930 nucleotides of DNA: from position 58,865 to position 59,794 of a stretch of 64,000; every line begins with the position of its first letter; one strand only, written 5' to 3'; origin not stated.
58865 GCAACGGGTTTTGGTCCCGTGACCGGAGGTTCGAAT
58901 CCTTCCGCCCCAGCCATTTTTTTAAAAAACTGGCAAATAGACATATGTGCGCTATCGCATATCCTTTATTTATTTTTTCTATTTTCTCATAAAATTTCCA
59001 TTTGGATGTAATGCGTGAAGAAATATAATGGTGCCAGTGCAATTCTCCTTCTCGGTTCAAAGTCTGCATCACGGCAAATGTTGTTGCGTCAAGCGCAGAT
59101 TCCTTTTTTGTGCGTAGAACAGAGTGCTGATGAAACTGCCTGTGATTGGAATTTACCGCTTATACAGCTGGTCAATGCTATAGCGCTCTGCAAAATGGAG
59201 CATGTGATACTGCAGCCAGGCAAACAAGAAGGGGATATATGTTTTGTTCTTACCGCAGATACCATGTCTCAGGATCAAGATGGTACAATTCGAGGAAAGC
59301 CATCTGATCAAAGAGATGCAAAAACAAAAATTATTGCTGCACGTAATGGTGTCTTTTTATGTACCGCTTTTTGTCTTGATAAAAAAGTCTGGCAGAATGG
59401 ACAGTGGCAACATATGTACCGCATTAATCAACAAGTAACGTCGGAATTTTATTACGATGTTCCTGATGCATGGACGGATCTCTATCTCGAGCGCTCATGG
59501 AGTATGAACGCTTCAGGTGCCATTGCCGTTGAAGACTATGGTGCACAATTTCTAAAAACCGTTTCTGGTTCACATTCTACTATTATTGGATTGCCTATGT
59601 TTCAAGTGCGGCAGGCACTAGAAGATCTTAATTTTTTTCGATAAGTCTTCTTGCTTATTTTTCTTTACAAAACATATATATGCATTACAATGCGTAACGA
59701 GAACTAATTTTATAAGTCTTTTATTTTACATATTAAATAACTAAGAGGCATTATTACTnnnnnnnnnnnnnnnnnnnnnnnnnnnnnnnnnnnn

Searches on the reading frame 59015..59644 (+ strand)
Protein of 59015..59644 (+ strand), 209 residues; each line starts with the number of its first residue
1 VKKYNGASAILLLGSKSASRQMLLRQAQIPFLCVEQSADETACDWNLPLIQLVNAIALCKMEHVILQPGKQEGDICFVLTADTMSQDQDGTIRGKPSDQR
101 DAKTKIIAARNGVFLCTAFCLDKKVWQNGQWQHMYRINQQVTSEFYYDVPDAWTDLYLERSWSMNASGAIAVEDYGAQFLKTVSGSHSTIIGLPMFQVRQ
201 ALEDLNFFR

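Call 77: search_protein_families(library=pfam, proteins=[window:59015-59644:+], max_evalue=0.001)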
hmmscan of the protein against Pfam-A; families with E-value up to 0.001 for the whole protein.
window:59015-59644:+ (209 aa): 1 family
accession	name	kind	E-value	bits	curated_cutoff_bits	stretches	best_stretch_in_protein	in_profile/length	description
PF02545.19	Maf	-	3.5e-26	92.5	27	1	11-204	2-186/187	Maf-like protein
